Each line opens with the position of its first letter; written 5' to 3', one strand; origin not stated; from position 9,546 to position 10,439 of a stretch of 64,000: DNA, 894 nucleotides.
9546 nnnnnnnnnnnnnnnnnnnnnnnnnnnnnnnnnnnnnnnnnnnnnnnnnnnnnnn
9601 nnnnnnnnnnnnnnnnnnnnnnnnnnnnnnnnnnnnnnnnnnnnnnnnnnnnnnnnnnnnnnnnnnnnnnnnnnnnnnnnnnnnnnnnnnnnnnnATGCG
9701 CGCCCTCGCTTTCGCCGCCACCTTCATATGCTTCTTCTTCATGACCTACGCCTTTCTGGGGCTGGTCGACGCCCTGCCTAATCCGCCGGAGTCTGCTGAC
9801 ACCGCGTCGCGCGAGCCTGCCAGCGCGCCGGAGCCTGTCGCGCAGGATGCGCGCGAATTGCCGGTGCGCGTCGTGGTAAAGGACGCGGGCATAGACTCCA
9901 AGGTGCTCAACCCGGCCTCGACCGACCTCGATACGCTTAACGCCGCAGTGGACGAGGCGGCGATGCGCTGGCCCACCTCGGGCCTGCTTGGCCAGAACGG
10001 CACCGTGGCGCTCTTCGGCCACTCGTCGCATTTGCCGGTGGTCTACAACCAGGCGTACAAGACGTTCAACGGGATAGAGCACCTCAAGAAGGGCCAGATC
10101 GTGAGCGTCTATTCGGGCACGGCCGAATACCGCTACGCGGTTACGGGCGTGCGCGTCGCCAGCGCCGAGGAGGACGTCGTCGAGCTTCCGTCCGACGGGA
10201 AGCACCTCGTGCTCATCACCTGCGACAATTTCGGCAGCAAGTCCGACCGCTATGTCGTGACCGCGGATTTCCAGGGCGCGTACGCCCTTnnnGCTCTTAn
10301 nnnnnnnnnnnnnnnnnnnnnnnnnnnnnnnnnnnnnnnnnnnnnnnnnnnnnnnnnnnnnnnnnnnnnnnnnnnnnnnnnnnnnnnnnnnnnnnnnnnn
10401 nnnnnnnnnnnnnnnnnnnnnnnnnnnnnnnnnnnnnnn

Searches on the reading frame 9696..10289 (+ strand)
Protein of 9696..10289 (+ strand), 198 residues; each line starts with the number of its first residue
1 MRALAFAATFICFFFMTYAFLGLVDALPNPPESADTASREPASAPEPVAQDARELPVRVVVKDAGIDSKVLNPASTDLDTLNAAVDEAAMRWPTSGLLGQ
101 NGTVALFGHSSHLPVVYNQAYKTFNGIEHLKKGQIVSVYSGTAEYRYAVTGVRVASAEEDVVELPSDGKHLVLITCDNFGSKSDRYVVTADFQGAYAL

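Call 4: search_protein_families(library=pfam, proteins=[window:9696-10289:+], max_evalue=0.1)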
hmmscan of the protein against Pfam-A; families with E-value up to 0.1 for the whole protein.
window:9696-10289:+ (198 aa): 1 family
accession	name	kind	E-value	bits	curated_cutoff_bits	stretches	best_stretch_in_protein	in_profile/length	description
PF04203.18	Sortase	-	1.2e-18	67.4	26.6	1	61-191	3-123/125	Sortase domain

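Call 5: search_protein_families(library=ncbifam, proteins=[window:9696-10289:+], max_evalue=0.1)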
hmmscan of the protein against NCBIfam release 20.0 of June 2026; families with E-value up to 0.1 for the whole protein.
window:9696-10289:+ (198 aa): 6 families
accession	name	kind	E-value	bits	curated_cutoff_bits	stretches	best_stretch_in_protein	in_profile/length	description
TIGR01076.1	sortase_fam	subfamily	1.2e-08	34.9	39.35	1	119-190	53-125/136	sortase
TIGR03784.1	marine_sortase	equivalog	1.7e-07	31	158.25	1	123-190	102-174/174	class GN sortase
NF058671.1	sortase_SrtD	exception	4.4e-07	29.8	140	1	123-191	115-186/187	class D sortase, LPxTATN-specific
NF033746.1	class_D_sortase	subfamily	7.3e-07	29.1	165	1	123-191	61-132/135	class D sortase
NF033747.1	class_E_sortase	subfamily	2.2e-05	24.4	160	1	36-193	51-206/211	class E sortase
NF033745.1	class_C_sortase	subfamily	4e-05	23.5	160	1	119-190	146-218/220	class C sortase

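Call 35: search_solved_structures(query=window:9696-10289:+, max_evalue=0.01, show_alignments=1)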
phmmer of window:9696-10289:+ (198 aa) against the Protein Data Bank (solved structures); distinct sequences matched with E-value up to 0.01: 9.
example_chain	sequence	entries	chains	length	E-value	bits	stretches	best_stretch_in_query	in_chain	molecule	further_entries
2kw8_A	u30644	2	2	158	9.8e-09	38.5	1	95-196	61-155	LPXTG-site transpeptidase family protein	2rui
4d70_A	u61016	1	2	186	2.8e-05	27.2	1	91-192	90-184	SORTASE FAMILY PROTEIN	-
7s54_A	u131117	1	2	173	0.00084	22.4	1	99-181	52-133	Class A sortase, sortase A chimera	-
2mlm_A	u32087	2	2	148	0.0034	20.4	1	79-184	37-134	Sortase family protein | Sortase A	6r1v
2xwg_A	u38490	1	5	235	0.0036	20.3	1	121-191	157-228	SORTASE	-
3rcc_A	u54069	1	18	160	0.0037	20.3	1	99-193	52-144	Sortase SrtA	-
7s56_A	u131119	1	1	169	0.0043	20.1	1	99-193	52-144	Class A sortase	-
1ija_A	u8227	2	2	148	0.008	19.2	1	79-184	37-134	Sortase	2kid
1t2p_A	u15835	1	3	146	0.0089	19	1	99-184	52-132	sortase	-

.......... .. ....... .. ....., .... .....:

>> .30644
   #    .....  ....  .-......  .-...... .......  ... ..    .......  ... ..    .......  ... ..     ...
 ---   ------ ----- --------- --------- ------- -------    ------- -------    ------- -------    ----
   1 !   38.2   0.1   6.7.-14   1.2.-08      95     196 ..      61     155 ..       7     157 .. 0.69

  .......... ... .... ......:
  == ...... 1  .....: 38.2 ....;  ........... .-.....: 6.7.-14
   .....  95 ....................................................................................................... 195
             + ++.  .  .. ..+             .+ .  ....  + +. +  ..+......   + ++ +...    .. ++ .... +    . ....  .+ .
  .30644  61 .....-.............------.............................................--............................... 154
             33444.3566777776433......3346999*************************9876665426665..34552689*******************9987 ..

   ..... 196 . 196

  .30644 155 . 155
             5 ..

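Call 45: find_homologous_proteins(query=window:9696-10289:+, max_evalue=0.00001)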
Query window:9696-10289:+ (198 aa): 402 proteins with E <= 0.00001 among 772 candidates; the best 120 are listed.
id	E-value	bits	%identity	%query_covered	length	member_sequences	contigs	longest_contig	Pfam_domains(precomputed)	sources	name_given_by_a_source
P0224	3.9e-119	413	94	100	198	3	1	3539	PF04203.19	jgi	jgi:LPXTG-site transpeptidase (sortase) family protein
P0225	1.2e-108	379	86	100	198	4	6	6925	PF04203.19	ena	-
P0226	2.2e-102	359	83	100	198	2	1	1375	PF04203.19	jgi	jgi:LPXTG-site transpeptidase (sortase) family protein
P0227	2.0e-100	352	82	92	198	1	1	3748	PF04203.19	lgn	-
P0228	2.8e-100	352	80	100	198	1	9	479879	PF04203.19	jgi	jgi:LPXTG-site transpeptidase (sortase) family protein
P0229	5.5e-99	347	77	100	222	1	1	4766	PF04203.19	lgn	-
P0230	1.2e-97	343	81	92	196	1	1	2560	PF04203.19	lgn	-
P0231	3.5e-96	338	78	100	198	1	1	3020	PF04203.19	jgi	jgi:LPXTG-site transpeptidase (sortase) family protein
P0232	3.4e-95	335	77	100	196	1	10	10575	PF04203.19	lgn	-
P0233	1.0e-94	334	77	100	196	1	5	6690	PF04203.19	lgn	-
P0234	2.1e-93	329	75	100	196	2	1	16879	PF04203.19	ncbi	-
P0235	1.0e-92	327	75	100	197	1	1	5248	PF04203.19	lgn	-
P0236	5.6e-92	325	75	100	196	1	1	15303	PF04203.19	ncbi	-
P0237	1.4e-91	323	74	100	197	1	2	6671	PF04203.19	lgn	-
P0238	1.9e-91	323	75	100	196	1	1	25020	PF04203.19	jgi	jgi:LPXTG-site transpeptidase (sortase) family protein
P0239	3.5e-90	319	73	89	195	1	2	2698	PF04203.19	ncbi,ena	-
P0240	4.5e-90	318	75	100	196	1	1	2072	PF04203.19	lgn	-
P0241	5.4e-90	318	75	100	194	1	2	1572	PF04203.19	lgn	-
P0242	6.1e-90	318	74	100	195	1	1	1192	PF04203.19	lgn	-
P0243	6.2e-90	318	73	100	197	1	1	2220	PF04203.19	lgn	-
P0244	8.6e-90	317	73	100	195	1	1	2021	PF04203.19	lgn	-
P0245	8.8e-90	317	74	100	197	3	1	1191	PF04203.19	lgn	-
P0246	1.2e-89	317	75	99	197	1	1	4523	PF04203.19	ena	-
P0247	1.6e-89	317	74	100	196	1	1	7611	PF04203.19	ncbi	-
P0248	3.7e-89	315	72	100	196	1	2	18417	PF04203.19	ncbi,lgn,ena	-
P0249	9.2e-89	314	73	92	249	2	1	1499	PF04203.19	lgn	-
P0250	1.9e-87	310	80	89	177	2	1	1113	PF04203.19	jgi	jgi:LPXTG-site transpeptidase (sortase) family protein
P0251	2.3e-87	310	71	100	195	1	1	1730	PF04203.19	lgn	-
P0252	5.1e-86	305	73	100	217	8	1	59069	PF04203.19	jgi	-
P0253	1.1e-85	304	72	100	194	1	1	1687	PF04203.19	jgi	jgi:LPXTG-site transpeptidase (sortase) family protein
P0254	1.3e-85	304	72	100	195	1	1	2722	PF04203.19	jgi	jgi:LPXTG-site transpeptidase (sortase) family protein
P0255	7.2e-85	301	71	100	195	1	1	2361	PF04203.19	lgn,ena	-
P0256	9.5e-85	301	68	100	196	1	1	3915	PF04203.19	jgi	jgi:LPXTG-site transpeptidase (sortase) family protein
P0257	9.8e-85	301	72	100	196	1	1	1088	PF04203.19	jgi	jgi:LPXTG-site transpeptidase (sortase) family protein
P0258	1.5e-84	300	71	100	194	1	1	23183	PF04203.19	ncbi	-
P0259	3.8e-84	299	71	100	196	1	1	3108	PF04203.19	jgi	jgi:LPXTG-site transpeptidase (sortase) family protein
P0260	7.8e-84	298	70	100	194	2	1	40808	PF04203.19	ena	-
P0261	3.5e-83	296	70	99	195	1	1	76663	PF04203.19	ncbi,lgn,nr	ncbi:MAG: Peptidase sortase-like protein [Candidatus Adlerbacteria bacterium]|nr:Peptidase sortase-l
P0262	4.8e-83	296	69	100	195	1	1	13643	PF04203.19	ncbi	-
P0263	5.9e-81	289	66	100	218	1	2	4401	PF04203.19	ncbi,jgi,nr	ncbi:MAG TPA: sortase [Candidatus Paceibacterota bacterium]|jgi:LPXTG-site transpeptidase (sortase) 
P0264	1.2e-77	278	65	100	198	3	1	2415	PF04203.19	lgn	-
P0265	1.2e-77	278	66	100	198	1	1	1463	PF04203.19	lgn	-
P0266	1.8e-77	277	64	100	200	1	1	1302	PF04203.19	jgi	jgi:LPXTG-site transpeptidase (sortase) family protein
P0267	8.9e-77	275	64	100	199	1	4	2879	PF04203.19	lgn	-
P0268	2.7e-76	273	65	100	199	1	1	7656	PF04203.19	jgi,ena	-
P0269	1.6e-74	268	79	76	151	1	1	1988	PF04203.19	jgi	-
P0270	4.9e-74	266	63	99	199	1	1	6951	PF04203.19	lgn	-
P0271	6.1e-74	266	62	97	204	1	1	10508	PF04203.19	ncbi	-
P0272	2.1e-73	264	64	100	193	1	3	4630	PF04203.19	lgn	-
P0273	3.4e-73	263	64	100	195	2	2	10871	PF04203.19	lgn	-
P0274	2.5e-70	254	60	100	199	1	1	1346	PF04203.19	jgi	jgi:LPXTG-site transpeptidase (sortase) family protein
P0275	1.0e-69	252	60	99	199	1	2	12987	PF04203.19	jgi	jgi:LPXTG-site transpeptidase (sortase) family protein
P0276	1.8e-68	248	60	99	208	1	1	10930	PF04203.19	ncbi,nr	ncbi:MAG TPA: sortase [Candidatus Paceibacterota bacterium]|nr:sortase [Candidatus Paceibacterota ba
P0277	3.3e-68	247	63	100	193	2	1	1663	PF04203.19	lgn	-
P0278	1.1e-67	245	59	100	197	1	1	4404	PF04203.19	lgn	-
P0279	3.3e-67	244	56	98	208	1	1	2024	PF04203.19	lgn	-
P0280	4.2e-67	244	58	98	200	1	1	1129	PF04203.19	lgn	-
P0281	8.0e-67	243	59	100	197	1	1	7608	PF04203.19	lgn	-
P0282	2.6e-66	241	55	99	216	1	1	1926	PF04203.19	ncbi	-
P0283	3.7e-66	240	57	98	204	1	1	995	PF04203.19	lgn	-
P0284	1.2e-65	239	57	99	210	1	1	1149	PF04203.19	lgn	-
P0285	2.9e-65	238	58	98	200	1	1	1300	PF04203.19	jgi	jgi:LPXTG-site transpeptidase (sortase) family protein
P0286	3.1e-65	237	58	99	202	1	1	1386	PF04203.19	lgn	-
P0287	3.6e-65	237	58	92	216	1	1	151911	PF04203.19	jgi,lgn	jgi:LPXTG-site transpeptidase (sortase) family protein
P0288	3.7e-65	237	54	99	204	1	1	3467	PF04203.19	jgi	jgi:LPXTG-site transpeptidase (sortase) family protein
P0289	5.1e-65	237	60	100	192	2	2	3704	PF04203.19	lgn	-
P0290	5.6e-65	237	57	98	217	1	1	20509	PF04203.19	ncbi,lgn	-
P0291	5.8e-65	237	56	98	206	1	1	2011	PF04203.19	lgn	-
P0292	7.7e-65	236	60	98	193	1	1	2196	PF04203.19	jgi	jgi:LPXTG-site transpeptidase (sortase) family protein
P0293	8.5e-65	236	57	99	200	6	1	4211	PF04203.19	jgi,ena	-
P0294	8.8e-65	236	57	100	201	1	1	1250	PF04203.19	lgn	-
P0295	9.0e-65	236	59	98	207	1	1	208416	PF04203.19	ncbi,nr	ncbi:MAG TPA: sortase [Candidatus Paceibacterota bacterium]|nr:sortase [Candidatus Paceibacterota ba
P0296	1.2e-64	236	55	99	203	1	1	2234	PF04203.19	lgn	-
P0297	1.3e-64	235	56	99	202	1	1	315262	PF04203.19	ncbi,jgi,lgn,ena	jgi:LPXTG-site transpeptidase (sortase) family protein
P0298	1.8e-64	235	59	98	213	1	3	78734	PF04203.19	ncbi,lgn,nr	ncbi:MAG: sortase [Patescibacteria group bacterium]|nr:sortase [Patescibacteria group bacterium]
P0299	2.3e-64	235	56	99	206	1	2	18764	PF04203.19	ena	-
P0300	2.6e-64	234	57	98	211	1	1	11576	PF04203.19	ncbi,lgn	-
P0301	2.6e-64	234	58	98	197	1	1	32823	PF04203.19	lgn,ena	-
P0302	2.7e-64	234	60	97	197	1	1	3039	PF04203.19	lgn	-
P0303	3.1e-64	234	60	98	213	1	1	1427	PF04203.19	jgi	jgi:LPXTG-site transpeptidase (sortase) family protein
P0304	3.3e-64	234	58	98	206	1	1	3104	PF04203.19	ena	-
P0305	4.2e-64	234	56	99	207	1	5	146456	PF04203.19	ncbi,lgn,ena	-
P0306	4.4e-64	234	57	99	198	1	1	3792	PF04203.19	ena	-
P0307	4.5e-64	234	57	98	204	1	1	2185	PF04203.19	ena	-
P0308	4.7e-64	234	55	99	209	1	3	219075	PF04203.19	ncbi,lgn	-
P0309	5.0e-64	234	58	99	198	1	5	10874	PF04203.19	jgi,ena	-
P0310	5.6e-64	233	56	98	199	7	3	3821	PF04203.19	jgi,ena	-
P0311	5.8e-64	233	60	92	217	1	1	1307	PF04203.19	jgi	jgi:LPXTG-site transpeptidase (sortase) family protein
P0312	6.9e-64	233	58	92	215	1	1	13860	PF04203.19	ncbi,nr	ncbi:sortase [Acetobacteraceae bacterium]|nr:sortase [Candidatus Parcubacteria bacterium]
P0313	8.0e-64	233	53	98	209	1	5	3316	PF04203.19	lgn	-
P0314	9.1e-64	233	56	98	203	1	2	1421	PF04203.19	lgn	-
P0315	1.5e-63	232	56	98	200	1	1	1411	PF04203.19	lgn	-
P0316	2.8e-63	231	58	99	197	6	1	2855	PF04203.19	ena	-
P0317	3.4e-63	231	55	99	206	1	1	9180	PF04203.19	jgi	jgi:LPXTG-site transpeptidase (sortase) family protein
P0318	3.7e-63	231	54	98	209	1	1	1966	PF04203.19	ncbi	-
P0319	4.2e-63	230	57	99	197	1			PF04203.19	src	-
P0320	4.3e-63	230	55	99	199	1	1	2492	PF04203.19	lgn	-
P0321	4.3e-63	230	54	99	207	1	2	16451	PF04203.19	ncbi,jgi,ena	-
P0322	4.7e-63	230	56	98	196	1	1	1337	PF04203.19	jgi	jgi:LPXTG-site transpeptidase (sortase) family protein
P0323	5.7e-63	230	55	98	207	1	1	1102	PF04203.19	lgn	-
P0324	6.6e-63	230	57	97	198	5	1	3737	PF04203.19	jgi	-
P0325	1.2e-62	229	57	98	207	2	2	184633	PF04203.19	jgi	jgi:LPXTG-site transpeptidase (sortase) family protein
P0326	1.3e-62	229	58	99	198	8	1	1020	PF04203.19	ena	-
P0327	1.8e-62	228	58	98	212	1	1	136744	PF04203.19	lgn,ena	-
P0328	2.3e-62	228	56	98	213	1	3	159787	PF04203.19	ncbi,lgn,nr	ncbi:sortase [Patescibacteria group bacterium]|nr:sortase [Patescibacteria group bacterium]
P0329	2.4e-62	228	56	98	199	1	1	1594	PF04203.19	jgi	jgi:LPXTG-site transpeptidase (sortase) family protein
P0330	2.5e-62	228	59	99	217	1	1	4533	PF04203.19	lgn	-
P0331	2.7e-62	228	54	99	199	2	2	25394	PF04203.19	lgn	-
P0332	2.9e-62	228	57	99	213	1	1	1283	PF04203.19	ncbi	-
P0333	3.1e-62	228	54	98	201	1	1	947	PF04203.19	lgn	-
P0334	3.3e-62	228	56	99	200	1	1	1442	PF04203.19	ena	-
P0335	5.1e-62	227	56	99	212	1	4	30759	PF04203.19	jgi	jgi:LPXTG-site transpeptidase (sortase) family protein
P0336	5.3e-62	227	54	98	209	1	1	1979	PF04203.19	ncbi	-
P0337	5.4e-62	227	57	98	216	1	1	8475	PF04203.19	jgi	jgi:LPXTG-site transpeptidase (sortase) family protein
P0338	7.6e-62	226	57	98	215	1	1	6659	PF04203.19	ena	-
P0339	8.6e-62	226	55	98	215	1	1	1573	PF04203.19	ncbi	-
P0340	1.3e-61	226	52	99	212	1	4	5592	PF04203.19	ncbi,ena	-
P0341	1.4e-61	226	53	99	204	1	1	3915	PF04203.19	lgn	-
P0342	1.8e-61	225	57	95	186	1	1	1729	PF04203.19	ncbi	-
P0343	1.8e-61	225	54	99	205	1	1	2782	PF04203.19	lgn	-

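Call 46: find_encoding_contigs(protein=P0225, flank=5000, max_places=10)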
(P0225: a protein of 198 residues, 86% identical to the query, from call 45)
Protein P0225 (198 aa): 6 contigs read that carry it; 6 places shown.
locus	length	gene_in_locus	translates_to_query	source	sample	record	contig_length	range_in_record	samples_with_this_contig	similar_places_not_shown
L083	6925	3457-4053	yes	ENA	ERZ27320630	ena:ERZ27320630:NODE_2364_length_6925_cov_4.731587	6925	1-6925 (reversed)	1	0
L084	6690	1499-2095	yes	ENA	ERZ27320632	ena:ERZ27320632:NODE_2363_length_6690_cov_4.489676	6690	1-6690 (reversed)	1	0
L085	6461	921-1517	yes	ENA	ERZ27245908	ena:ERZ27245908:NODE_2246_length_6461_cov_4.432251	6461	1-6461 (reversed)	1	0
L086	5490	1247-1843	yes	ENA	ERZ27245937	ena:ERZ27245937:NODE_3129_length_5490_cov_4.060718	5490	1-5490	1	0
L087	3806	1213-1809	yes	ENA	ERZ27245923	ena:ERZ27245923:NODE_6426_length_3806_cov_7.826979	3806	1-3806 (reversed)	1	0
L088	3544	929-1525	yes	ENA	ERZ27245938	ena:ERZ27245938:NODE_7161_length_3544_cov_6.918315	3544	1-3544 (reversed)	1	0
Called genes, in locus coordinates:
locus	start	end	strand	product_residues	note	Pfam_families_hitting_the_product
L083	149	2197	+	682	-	PF02518:HATPase_c, PF00204:DNA_gyraseB, PF01751:Toprim, PF00986:DNA_gyraseB_C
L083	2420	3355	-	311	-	-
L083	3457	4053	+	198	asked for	PF04203:Sortase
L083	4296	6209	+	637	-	PF10805:DUF2730 (faint)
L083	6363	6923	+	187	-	?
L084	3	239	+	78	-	?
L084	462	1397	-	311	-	-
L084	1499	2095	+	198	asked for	PF04203:Sortase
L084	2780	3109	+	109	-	PF04203:Sortase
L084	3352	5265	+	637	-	PF10805:DUF2730 (faint)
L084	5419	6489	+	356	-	-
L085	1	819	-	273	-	?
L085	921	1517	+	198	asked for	PF04203:Sortase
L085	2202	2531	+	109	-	PF04203:Sortase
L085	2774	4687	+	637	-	PF10805:DUF2730 (faint)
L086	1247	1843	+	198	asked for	PF04203:Sortase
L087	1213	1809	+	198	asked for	PF04203:Sortase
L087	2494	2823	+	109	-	PF04203:Sortase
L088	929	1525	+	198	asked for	PF04203:Sortase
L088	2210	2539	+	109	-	PF04203:Sortase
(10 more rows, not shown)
